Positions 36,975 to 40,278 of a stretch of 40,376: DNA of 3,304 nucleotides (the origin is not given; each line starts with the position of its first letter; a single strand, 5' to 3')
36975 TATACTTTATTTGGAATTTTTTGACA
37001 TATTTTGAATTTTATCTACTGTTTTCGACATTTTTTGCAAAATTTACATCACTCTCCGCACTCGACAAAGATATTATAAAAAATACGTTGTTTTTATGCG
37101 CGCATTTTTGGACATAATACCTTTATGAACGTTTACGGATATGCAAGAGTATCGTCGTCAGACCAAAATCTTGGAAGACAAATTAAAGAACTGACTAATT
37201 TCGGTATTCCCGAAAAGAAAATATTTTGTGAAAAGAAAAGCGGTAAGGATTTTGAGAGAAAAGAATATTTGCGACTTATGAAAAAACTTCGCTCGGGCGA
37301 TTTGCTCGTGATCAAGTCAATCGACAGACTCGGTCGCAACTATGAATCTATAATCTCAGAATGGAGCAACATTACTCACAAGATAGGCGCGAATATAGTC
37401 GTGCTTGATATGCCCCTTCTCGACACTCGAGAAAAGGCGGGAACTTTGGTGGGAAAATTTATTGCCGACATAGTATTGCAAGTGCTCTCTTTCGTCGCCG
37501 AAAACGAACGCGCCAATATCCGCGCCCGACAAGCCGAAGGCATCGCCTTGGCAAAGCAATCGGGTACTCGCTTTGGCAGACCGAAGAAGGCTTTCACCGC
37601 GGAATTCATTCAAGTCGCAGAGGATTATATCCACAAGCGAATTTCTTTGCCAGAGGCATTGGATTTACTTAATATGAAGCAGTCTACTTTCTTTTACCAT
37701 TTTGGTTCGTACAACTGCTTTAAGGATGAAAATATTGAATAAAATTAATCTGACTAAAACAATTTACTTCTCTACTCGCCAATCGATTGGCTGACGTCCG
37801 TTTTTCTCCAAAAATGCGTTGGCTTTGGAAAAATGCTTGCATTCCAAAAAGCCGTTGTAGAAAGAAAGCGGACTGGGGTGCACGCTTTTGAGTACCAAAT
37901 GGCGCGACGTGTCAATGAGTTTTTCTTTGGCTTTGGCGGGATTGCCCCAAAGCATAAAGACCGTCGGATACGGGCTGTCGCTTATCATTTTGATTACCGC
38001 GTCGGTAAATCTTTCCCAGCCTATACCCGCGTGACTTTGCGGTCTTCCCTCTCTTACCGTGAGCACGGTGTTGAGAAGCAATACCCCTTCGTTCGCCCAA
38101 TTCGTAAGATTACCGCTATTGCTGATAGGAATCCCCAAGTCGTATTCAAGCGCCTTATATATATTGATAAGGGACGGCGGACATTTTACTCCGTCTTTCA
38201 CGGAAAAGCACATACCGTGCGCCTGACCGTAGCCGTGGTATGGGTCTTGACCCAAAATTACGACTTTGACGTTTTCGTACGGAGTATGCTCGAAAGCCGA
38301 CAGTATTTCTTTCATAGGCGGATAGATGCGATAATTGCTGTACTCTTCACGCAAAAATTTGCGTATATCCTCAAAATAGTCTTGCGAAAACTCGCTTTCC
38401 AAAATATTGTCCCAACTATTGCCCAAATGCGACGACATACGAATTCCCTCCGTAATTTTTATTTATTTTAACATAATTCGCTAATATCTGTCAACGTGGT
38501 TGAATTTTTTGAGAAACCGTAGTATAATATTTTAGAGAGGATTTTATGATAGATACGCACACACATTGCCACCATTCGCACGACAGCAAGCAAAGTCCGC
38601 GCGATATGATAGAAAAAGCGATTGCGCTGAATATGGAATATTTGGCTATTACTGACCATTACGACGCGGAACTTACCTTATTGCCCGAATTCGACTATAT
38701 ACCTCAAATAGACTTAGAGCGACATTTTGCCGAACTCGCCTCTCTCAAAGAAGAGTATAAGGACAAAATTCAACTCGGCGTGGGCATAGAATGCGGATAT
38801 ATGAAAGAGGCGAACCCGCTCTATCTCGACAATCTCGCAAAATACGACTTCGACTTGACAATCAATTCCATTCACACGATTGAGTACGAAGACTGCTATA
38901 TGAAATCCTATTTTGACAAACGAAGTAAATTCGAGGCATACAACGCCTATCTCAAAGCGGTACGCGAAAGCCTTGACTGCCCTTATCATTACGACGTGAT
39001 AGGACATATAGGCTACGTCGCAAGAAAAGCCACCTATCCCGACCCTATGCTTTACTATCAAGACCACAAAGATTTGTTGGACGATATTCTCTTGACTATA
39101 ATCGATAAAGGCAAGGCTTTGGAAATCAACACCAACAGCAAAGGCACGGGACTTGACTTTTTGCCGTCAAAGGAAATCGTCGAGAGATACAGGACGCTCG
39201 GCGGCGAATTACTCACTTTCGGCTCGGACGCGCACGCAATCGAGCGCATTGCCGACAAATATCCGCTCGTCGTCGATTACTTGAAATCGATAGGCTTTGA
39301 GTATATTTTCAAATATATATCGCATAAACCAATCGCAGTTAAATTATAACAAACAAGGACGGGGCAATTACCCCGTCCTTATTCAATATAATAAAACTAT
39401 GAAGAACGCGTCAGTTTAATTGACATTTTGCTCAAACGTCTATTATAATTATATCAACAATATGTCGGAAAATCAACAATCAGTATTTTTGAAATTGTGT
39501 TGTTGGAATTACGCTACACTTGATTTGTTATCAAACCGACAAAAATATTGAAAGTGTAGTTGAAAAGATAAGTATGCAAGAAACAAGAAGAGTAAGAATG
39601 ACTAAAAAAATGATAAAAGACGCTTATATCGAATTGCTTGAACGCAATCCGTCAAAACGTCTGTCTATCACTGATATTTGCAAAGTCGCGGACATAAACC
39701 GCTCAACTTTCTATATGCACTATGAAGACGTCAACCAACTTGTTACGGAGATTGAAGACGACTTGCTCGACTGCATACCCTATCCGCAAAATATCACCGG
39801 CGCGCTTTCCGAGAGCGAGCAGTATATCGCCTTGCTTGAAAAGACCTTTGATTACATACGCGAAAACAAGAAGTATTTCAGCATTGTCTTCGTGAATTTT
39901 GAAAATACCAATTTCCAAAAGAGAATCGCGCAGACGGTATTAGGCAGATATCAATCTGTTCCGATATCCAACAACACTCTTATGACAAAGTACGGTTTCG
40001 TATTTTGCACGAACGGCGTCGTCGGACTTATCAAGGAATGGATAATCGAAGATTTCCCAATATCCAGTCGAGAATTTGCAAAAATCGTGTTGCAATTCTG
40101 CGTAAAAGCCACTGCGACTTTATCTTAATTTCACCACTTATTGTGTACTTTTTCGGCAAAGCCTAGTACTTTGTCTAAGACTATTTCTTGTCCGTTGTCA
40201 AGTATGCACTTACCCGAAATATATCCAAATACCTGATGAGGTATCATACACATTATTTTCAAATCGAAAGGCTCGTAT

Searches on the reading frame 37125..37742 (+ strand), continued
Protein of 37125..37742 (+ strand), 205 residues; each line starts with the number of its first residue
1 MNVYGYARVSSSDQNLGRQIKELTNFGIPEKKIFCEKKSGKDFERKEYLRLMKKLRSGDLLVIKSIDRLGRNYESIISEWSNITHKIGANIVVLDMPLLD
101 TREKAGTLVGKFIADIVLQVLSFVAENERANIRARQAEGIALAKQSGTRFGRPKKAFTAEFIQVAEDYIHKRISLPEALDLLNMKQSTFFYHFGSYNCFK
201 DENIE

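Call 32: search_solved_structures(query=window:37125-37739:+, max_evalue=0.00001, show_alignments=2)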
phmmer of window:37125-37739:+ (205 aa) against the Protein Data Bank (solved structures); distinct sequences matched with E-value up to 0.00001: 15.
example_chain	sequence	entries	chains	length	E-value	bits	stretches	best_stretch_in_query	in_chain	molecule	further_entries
2r0q_C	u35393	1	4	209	4.3e-30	108.2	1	3-154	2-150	Putative transposon Tn552 DNA-invertase bin3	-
5c32_B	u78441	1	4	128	5.5e-23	85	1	3-129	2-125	Putative transposon Tn552 DNA-invertase bin3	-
5c31_A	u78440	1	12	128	7.1e-23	84.7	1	3-129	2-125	Sin, putative plasmid resolvase dimer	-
5c34_B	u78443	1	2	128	2.1e-22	83.2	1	3-129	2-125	Putative transposon Tn552 DNA-invertase bin3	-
5c35_A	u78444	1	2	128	3.8e-22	82.3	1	3-129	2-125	Recombinase Sin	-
3pkz_A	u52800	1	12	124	2.9e-21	79.4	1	3-128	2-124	Recombinase Sin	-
1zr2_A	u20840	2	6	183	6.6e-18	68.5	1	2-156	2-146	Transposon gamma-delta resolvase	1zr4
2gm4_A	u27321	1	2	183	1.1e-17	67.8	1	2-156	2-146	Transposon gamma-delta resolvase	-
5cy1_A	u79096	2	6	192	4e-17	65.9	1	1-154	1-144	Transposon Tn3 resolvase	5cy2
1gdt_A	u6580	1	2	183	5.3e-17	65.5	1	1-156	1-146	PROTEIN (GAMMA DELTA RESOLVASE)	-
1gdr_A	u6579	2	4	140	5.3e-15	59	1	1-147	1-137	GAMMA DELTA-RESOLVASE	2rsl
2gm5_A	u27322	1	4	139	1.5e-14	57.5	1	3-140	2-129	Transposon gamma-delta resolvase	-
3uj3_X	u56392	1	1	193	1.6e-13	54.2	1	4-165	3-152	DNA-invertase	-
4m6f_A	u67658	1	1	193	1.7e-13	54.1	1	4-164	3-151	DNA-invertase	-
1ght_A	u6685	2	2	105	2.2e-13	53.7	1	1-77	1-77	TRANSPOSON GAMMA-DELTA RESOLVASE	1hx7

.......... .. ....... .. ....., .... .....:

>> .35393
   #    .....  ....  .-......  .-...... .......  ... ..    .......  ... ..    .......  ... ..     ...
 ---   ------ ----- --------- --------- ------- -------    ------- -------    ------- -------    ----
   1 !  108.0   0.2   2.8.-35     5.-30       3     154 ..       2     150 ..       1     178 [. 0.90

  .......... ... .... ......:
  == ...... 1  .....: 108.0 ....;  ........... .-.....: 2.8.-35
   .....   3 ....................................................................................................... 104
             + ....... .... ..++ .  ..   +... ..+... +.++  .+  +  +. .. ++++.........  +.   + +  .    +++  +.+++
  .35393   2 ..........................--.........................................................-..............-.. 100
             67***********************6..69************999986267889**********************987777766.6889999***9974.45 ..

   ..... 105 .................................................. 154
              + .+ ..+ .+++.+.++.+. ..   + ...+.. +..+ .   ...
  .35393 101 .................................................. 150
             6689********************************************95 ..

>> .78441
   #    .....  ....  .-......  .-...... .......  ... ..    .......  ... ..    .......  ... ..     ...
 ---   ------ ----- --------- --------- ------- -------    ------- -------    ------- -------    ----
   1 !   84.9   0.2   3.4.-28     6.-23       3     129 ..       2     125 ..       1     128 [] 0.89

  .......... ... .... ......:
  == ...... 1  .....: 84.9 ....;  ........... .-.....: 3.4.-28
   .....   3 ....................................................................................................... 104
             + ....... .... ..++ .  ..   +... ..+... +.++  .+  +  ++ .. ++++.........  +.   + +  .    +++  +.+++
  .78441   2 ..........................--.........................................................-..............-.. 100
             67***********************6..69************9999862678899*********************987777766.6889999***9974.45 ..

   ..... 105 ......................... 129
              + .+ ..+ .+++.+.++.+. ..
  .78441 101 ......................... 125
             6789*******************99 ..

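Call 33: search_protein_families(library=ncbifam, proteins=[window:37125-37739:+], max_evalue=0.01)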
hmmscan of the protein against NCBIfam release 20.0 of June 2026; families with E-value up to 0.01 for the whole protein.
window:37125-37739:+ (205 aa): 4 families
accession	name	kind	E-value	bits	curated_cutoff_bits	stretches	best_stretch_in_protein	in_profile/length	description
NF041201.1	recomb_XisF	equivalog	6.8e-16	58.3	375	1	4-145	2-138/465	fdxN element excision recombinase XisF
NF009949.0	PRK13413.1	equivalog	1.2e-12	47.9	272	1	3-169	2-165/203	master DNA invertase Mpi family serine-type recombinase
NF033518.0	transpos_IS607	equivalog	1.3e-10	41.2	110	1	3-94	56-152/187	IS607 family transposase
NF049883.1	resolv_YneB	equivalog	5.1e-05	22.8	175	1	6-134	5-133/211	YneB family resolvase-like protein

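Call 39: find_encoding_contigs(protein=P0104, flank=1500, max_places=10)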
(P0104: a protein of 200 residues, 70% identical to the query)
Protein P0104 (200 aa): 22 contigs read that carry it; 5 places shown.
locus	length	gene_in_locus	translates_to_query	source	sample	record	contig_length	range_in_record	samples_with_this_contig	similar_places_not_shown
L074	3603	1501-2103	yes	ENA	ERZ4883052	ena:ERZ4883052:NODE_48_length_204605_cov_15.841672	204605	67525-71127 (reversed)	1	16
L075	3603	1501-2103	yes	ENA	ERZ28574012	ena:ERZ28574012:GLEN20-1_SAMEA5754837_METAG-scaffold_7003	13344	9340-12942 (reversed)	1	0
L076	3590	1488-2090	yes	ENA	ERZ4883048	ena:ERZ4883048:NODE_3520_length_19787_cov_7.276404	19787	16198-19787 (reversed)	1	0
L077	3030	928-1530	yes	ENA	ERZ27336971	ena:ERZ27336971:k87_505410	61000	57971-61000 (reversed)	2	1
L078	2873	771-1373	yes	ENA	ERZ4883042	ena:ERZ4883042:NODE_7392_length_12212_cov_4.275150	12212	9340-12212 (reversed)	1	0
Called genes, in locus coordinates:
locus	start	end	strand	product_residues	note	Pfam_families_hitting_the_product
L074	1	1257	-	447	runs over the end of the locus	-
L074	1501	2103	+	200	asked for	PF00239:Resolvase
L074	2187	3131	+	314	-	PF08902:DUF1848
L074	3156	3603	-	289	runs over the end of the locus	PF17125:Methyltr_RsmF_N (weak), PF22458:RsmF-B_ferredox (weak), PF01189:Methyltr_RsmB-F, PF13847:Methyltransf_31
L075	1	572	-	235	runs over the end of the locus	-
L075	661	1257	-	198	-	-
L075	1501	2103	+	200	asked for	PF00239:Resolvase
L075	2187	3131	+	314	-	PF08902:DUF1848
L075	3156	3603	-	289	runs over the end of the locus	PF17125:Methyltr_RsmF_N (weak), PF22458:RsmF-B_ferredox (weak), PF01189:Methyltr_RsmB-F, PF13847:Methyltransf_31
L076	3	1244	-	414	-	?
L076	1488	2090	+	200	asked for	PF00239:Resolvase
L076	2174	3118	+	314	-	PF08902:DUF1848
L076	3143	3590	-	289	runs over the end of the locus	PF17125:Methyltr_RsmF_N (weak), PF22458:RsmF-B_ferredox (weak), PF01189:Methyltr_RsmB-F, PF13847:Methyltransf_31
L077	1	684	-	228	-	?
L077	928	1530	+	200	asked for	PF00239:Resolvase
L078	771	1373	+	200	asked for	PF00239:Resolvase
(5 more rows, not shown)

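Call 40: find_encoding_contigs(protein=P0061, flank=1500, max_places=10)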
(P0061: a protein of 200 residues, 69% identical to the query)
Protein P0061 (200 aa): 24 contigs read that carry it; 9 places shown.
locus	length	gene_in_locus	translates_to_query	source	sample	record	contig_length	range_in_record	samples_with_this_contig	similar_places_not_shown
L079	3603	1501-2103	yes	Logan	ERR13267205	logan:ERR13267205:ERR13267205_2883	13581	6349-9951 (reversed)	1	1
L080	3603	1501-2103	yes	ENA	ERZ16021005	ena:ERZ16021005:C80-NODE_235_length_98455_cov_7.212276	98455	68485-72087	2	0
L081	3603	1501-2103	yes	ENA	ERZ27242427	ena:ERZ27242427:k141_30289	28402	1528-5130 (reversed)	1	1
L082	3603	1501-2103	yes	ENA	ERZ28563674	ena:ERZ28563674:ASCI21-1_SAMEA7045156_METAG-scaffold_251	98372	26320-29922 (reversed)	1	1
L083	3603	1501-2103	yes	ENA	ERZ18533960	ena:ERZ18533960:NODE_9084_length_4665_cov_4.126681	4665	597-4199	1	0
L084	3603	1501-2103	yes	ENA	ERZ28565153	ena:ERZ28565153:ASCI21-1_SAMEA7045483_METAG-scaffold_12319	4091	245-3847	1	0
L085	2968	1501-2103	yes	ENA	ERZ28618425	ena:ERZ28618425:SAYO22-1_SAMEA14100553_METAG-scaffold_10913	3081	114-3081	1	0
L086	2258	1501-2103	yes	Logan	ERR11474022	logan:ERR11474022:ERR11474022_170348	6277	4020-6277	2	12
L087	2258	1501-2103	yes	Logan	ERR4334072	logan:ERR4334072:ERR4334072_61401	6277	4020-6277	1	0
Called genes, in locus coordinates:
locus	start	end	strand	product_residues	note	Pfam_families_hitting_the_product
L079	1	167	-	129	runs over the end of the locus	PF01325:Fe_dep_repress, PF02742:Fe_dep_repr_C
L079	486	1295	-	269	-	PF12724:Flavodoxin_5, PF13484:Fer4_16 (faint), PF00037:Fer4 (weak), PF13237:Fer4_10, PF14697:Fer4_21 (weak), PF12838:Fer4_7 (weak), PF13187:Fer4_9 (weak)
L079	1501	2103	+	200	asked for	PF00239:Resolvase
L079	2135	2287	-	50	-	-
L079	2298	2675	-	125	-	PF01325:Fe_dep_repress (weak), PF02742:Fe_dep_repr_C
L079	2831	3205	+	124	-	PF12893:Lumazine_bd_2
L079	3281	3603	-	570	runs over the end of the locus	PF00664:ABC_membrane, PF00005:ABC_tran, PF02463:SMC_N (faint)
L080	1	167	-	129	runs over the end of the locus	PF01325:Fe_dep_repress, PF02742:Fe_dep_repr_C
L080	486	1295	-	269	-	PF12724:Flavodoxin_5, PF13484:Fer4_16 (faint), PF00037:Fer4 (weak), PF13237:Fer4_10, PF14697:Fer4_21 (weak), PF12838:Fer4_7 (weak), PF13187:Fer4_9 (weak)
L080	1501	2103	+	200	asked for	PF00239:Resolvase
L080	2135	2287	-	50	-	-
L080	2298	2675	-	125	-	PF01325:Fe_dep_repress (weak), PF02742:Fe_dep_repr_C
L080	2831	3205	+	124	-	PF12893:Lumazine_bd_2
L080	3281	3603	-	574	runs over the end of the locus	PF00664:ABC_membrane, PF00005:ABC_tran, PF02463:SMC_N (faint)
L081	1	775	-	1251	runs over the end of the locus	PF12960:DUF3849, PF22763:NrS1-1_pol-like_HBD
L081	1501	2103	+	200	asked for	PF00239:Resolvase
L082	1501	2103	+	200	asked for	PF00239:Resolvase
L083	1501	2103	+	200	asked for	PF00239:Resolvase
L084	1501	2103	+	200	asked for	PF00239:Resolvase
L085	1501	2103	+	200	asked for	PF00239:Resolvase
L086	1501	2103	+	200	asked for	PF00239:Resolvase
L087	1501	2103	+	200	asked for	PF00239:Resolvase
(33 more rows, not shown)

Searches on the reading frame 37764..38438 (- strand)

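Call 6: search_protein_families(library=pfam, proteins=[window:37764-38438:-])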
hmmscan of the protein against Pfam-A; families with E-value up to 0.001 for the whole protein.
window:37764-38438:- (224 aa): 1 family
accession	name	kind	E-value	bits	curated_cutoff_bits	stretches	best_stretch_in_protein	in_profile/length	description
PF03167.25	UDG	-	2.4e-15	57.3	24.3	1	52-210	4-140/141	Uracil DNA glycosylase superfamily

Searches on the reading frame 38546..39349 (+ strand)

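Call 6: search_protein_families(library=pfam, proteins=[window:38546-39349:+])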
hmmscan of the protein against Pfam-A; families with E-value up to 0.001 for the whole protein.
window:38546-39349:+ (267 aa): 1 family
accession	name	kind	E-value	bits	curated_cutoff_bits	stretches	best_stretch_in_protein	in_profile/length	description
PF02811.25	PHP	-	1.4e-24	87.7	26.4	1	3-197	1-164/164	PHP domain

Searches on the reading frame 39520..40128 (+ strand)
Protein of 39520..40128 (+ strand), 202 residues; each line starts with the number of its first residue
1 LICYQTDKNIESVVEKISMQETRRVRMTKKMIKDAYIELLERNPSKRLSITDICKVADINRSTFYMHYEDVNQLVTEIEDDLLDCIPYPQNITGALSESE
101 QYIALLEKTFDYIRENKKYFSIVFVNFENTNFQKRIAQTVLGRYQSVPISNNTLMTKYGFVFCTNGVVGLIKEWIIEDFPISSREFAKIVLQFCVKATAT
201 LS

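Call 6: search_protein_families(library=pfam, proteins=[window:39520-40128:+])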
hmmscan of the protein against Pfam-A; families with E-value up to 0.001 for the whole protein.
window:39520-40128:+ (202 aa): 1 family
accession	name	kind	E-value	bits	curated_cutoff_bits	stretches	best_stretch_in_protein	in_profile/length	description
PF14278.11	TetR_C_8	-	2.3e-10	40.9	26.1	1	105-192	6-99/103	Transcriptional regulator C-terminal region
